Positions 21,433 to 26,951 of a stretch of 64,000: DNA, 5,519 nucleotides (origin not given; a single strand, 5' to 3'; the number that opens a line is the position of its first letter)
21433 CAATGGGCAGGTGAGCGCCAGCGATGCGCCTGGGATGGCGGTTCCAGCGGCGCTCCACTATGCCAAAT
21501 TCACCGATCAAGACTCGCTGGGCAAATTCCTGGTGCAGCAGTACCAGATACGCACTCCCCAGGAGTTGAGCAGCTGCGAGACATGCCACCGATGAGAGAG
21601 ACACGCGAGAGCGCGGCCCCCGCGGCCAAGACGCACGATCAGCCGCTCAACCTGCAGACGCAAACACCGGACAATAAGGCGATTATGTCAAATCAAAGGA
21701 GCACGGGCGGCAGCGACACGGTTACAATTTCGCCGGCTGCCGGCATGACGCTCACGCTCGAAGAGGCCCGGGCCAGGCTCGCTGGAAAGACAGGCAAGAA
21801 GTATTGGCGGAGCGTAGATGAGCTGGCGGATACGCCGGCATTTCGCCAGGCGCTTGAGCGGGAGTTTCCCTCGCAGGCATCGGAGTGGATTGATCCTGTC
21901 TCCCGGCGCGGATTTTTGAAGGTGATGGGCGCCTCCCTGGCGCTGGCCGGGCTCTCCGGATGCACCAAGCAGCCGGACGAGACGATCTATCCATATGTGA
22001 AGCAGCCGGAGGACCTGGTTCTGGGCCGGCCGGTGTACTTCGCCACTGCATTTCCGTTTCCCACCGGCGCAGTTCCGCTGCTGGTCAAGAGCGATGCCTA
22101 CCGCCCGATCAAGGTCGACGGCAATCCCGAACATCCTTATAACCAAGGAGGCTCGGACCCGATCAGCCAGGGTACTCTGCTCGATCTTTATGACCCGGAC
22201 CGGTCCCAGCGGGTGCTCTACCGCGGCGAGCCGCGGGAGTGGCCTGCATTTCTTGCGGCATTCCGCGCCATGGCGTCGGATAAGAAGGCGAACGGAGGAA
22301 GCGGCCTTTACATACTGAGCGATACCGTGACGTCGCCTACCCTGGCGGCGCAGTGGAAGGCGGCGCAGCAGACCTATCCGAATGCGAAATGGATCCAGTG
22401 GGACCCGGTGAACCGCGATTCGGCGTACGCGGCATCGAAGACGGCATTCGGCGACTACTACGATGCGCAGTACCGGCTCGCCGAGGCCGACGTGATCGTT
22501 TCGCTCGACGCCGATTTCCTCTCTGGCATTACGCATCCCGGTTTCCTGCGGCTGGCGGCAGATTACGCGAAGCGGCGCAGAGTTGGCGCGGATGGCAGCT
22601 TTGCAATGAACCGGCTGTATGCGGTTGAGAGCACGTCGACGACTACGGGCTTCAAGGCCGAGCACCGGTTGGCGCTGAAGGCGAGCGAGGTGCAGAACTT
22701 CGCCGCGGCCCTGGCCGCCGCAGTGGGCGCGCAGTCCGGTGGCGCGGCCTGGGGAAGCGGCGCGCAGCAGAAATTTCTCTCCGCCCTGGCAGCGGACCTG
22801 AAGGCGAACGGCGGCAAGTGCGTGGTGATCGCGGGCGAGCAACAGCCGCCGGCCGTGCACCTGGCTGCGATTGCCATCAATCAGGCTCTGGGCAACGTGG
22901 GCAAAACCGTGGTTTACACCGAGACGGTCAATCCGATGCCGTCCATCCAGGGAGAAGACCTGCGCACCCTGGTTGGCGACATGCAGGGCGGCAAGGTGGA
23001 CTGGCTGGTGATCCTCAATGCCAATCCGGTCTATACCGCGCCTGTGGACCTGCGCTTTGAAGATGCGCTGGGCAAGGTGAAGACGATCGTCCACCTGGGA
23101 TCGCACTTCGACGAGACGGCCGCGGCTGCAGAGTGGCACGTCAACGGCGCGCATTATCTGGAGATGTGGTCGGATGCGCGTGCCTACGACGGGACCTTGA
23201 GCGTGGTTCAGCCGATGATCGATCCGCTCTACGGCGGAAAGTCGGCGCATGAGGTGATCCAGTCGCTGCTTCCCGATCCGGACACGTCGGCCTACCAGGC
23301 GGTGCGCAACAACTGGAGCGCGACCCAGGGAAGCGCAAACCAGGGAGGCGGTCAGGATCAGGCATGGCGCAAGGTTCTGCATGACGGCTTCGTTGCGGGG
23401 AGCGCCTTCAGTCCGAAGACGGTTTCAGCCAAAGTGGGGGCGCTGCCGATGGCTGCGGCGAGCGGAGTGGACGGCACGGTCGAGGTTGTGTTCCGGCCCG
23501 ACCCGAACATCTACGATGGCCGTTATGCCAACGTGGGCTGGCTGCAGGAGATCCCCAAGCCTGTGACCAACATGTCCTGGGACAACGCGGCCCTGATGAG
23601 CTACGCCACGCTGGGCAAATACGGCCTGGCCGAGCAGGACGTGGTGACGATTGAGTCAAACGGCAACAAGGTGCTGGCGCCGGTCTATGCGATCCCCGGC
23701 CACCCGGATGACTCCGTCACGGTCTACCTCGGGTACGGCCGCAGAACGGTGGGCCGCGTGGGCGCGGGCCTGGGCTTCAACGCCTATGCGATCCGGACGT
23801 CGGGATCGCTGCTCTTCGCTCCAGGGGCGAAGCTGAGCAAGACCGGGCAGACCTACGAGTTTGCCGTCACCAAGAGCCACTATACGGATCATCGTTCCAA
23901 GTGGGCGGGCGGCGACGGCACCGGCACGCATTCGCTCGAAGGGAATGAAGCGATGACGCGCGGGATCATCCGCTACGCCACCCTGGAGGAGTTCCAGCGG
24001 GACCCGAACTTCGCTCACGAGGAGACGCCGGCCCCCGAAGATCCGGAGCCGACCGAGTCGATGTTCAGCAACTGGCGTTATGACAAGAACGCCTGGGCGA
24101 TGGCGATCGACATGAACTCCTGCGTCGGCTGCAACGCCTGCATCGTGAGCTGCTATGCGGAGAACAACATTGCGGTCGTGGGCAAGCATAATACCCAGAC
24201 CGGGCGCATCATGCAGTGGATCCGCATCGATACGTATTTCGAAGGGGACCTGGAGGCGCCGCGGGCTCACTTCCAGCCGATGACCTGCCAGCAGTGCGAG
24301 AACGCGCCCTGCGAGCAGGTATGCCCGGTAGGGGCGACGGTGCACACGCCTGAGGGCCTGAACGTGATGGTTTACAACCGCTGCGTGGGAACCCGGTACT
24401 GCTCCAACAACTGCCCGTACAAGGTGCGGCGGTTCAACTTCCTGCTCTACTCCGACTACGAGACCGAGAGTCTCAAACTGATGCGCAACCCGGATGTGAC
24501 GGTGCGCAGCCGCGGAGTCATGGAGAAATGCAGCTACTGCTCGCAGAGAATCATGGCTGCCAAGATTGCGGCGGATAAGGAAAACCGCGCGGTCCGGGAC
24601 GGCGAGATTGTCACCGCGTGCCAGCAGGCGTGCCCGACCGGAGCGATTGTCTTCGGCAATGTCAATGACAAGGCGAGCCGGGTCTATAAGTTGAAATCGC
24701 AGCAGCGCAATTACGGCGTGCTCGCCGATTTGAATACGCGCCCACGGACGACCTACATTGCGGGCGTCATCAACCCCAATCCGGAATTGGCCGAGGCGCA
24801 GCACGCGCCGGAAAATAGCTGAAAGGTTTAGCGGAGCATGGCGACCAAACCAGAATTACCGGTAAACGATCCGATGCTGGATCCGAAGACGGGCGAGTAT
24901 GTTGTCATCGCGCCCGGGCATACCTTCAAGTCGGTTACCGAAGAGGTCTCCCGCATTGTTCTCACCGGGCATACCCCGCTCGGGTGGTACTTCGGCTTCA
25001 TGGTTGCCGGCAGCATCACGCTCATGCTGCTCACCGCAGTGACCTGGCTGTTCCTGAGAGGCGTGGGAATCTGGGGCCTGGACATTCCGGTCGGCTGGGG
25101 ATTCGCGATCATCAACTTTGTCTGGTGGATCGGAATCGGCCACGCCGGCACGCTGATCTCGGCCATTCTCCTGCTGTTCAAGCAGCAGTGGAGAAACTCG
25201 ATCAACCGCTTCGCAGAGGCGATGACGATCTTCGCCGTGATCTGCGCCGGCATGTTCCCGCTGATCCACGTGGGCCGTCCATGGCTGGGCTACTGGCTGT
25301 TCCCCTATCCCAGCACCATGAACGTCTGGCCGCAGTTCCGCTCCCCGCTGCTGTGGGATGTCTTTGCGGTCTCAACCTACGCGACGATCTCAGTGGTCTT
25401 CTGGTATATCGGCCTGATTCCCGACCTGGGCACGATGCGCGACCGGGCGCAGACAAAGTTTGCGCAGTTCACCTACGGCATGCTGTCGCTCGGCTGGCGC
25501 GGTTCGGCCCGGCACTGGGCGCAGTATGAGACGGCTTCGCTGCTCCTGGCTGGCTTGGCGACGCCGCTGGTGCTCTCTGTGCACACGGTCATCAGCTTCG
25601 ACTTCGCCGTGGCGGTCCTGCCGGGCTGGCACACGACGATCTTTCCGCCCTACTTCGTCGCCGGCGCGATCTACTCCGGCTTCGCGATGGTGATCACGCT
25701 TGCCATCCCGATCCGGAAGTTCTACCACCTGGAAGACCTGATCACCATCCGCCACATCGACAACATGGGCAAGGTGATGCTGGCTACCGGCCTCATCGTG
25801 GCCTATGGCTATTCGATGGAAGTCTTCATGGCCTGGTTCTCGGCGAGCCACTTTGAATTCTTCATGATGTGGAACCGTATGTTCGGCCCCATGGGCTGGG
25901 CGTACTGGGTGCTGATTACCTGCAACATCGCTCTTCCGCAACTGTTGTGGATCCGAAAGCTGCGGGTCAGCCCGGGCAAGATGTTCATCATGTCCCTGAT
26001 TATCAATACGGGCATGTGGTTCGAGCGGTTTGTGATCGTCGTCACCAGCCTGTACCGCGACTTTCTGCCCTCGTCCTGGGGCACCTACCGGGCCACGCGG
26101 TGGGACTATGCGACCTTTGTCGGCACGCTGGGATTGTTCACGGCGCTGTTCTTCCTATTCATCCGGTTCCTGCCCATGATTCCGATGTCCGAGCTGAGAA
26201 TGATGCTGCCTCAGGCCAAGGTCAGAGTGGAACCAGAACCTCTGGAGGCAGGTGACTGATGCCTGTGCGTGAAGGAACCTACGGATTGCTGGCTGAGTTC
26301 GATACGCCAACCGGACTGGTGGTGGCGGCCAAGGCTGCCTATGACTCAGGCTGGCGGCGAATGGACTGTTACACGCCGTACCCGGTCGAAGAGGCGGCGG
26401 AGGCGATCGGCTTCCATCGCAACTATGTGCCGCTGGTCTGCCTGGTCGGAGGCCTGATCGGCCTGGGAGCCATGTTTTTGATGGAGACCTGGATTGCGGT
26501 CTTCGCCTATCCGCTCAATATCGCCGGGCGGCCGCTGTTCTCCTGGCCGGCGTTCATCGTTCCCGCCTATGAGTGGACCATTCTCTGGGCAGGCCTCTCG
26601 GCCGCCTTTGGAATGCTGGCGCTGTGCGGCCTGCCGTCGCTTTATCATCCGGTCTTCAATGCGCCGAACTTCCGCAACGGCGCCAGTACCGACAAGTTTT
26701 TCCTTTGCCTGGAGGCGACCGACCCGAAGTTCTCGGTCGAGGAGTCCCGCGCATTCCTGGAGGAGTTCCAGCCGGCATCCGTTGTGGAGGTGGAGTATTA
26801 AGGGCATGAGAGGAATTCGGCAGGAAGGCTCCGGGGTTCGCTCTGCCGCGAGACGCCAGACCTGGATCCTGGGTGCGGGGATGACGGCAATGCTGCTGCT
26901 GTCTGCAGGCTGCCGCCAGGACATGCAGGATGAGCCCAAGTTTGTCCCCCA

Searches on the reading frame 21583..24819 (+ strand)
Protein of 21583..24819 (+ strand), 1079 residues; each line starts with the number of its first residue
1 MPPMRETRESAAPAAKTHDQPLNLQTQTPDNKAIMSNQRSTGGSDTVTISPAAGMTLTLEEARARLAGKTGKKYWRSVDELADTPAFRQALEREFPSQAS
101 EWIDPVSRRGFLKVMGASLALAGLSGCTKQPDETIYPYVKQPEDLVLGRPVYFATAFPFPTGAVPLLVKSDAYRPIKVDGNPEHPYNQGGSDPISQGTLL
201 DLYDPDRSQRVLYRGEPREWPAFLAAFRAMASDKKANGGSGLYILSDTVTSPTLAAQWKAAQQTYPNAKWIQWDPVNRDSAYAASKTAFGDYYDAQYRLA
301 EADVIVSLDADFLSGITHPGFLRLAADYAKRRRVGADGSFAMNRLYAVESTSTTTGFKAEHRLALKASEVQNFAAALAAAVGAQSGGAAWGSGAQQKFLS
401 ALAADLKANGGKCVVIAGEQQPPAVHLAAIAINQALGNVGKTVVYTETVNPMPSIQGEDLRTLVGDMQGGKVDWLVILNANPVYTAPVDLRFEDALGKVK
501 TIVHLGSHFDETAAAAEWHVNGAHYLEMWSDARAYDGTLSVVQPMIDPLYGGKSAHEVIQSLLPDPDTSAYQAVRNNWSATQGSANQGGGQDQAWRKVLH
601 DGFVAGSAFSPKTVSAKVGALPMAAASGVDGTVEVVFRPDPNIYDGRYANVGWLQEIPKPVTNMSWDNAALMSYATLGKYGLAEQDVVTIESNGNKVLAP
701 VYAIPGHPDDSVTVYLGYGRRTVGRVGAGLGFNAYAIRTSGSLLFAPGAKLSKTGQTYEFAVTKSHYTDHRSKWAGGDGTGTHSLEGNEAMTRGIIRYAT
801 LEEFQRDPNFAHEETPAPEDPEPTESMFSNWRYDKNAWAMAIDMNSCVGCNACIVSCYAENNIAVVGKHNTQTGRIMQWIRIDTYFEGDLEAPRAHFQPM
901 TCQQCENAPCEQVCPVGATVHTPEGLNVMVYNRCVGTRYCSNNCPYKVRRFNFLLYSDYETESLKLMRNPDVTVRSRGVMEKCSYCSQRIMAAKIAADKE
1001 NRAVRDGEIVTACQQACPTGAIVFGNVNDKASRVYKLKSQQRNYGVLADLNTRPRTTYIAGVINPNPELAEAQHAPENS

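Call 24: search_protein_families(library=pfam, proteins=[window:21583-24819:+], max_evalue=0.001)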
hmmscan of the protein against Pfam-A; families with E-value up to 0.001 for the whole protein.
window:21583-24819:+ (1079 aa): 4 families
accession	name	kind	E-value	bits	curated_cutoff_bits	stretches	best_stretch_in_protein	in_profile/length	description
PF12838.12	Fer4_7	-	3.6e-14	53.4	27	2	846-918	1-52/52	4Fe-4S dicluster domain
PF13247.11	Fer4_11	-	1.4e-08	35.3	26.2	1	896-952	4-62/100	4Fe-4S dicluster domain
PF13183.11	Fer4_8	-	4.2e-05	24.5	27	0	844-917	2-67/68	4Fe-4S dicluster domain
PF12837.12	Fer4_6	-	4.5e-05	23.6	25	0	840-859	2-21/24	4Fe-4S binding domain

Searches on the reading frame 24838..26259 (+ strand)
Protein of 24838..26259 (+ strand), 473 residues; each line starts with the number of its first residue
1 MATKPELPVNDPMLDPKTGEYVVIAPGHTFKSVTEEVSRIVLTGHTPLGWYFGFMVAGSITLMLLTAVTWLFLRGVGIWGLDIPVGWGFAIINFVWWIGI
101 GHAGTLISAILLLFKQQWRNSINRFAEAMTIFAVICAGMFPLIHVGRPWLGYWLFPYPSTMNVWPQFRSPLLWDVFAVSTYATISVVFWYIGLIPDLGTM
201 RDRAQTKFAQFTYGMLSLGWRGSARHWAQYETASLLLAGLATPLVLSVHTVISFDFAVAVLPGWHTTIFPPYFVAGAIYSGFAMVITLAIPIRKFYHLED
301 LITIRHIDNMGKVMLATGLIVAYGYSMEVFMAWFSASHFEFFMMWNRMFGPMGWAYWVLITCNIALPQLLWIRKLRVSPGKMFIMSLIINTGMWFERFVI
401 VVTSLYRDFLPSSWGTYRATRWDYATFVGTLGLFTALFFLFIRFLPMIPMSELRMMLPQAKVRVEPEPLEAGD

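Call 22: find_encoding_contigs(protein=window:24838-26259:+, flank=10000, max_places=10)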
Protein window:24838-26259:+ (473 aa): no gene with exactly this product is on record in the collection.

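Call 24: search_protein_families(library=pfam, proteins=[window:24838-26256:+], max_evalue=0.001)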
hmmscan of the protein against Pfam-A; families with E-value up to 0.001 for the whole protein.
window:24838-26256:+ (473 aa): 1 family
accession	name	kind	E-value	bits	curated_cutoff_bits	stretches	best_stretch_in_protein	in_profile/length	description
PF03916.19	NrfD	-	2.6e-22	80.3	25.8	1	85-405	9-309/313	Polysulphide reductase, NrfD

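Call 41: list_cluster_members(proteins=[window:33423-34097:+, window:24838-26256:+, window:34800-36269:+, window:27647-28933:+, window:21583-24819:+, window:5720-6691:+, window:12455-13624:+])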
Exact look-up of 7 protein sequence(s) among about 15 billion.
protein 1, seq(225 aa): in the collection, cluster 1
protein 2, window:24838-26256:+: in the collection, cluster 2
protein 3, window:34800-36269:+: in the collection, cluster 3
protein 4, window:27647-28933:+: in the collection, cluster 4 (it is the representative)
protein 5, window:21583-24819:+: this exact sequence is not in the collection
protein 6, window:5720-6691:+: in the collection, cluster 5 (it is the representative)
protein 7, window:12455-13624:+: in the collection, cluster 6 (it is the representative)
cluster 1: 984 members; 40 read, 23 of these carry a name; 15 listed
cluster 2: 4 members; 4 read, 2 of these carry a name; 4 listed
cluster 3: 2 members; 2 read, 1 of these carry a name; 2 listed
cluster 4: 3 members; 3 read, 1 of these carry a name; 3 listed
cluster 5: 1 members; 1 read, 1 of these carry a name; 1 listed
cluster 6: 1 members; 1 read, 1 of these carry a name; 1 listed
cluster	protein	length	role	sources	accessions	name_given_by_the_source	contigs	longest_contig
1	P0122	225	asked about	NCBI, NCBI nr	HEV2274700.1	MAG TPA: cytochrome c oxidase subunit 3 [Acidobacteriaceae bacterium] | cytochrome c oxidase subunit 3 [Acidobacteriaceae bacterium]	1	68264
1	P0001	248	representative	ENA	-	-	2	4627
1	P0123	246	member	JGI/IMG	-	cytochrome c oxidase subunit 3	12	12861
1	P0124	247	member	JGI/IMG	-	cytochrome c oxidase subunit 3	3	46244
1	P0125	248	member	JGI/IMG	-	cytochrome c oxidase subunit 3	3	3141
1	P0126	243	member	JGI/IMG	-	cytochrome c oxidase subunit III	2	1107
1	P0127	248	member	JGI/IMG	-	cytochrome c oxidase subunit 3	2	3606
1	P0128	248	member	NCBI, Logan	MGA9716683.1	MAG: cytochrome c oxidase subunit 3 [Acidobacteriaceae bacterium]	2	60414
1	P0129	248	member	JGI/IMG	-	cytochrome c oxidase subunit III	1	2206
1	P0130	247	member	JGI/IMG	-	cytochrome c oxidase subunit 3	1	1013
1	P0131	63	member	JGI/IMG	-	cytochrome c oxidase subunit III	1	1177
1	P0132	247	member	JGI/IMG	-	cytochrome c oxidase subunit III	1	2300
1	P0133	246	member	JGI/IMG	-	cytochrome c oxidase subunit III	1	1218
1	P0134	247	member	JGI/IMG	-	cytochrome c oxidase subunit 3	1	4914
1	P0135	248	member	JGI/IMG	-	cytochrome c oxidase subunit III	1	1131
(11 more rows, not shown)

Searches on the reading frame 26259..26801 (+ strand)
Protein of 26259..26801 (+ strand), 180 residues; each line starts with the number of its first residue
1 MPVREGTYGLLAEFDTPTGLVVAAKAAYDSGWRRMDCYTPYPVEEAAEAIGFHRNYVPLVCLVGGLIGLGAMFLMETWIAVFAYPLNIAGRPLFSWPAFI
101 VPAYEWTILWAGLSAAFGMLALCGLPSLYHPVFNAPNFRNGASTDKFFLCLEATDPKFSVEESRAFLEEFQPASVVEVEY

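Call 24: search_protein_families(library=pfam, proteins=[window:26259-26798:+], max_evalue=0.001)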
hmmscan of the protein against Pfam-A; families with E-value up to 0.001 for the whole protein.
window:26259-26798:+ (180 aa): 1 family
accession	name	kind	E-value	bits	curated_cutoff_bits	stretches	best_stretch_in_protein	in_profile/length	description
PF11821.13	ActD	-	2.4e-61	206.7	25.7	1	8-176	1-169/170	Alternative complex III, ActD subunit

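Call 33: find_encoding_contigs(protein=window:26259-26801:+, flank=10000, max_places=10)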
Protein window:26259-26801:+ (180 aa): 3 contigs read that carry it; 3 places shown.
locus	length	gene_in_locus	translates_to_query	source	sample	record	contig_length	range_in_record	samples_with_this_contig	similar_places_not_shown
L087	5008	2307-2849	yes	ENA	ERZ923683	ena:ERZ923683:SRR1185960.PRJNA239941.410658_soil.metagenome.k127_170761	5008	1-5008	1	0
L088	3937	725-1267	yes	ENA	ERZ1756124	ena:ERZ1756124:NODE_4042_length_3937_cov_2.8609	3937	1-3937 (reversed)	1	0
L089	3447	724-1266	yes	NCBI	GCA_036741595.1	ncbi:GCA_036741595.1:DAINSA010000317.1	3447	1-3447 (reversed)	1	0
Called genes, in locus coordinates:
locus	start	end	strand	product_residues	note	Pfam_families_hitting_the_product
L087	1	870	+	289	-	?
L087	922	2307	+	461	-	PF03916:NrfD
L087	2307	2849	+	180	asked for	PF11821:ActD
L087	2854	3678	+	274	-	PF13442:Cytochrome_CBB3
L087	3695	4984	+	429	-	-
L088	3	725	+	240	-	?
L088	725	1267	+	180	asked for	PF11821:ActD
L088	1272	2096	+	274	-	PF13442:Cytochrome_CBB3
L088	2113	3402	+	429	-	-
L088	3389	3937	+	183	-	?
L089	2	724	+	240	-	?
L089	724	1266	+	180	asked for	PF11821:ActD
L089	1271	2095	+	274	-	PF13442:Cytochrome_CBB3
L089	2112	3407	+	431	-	-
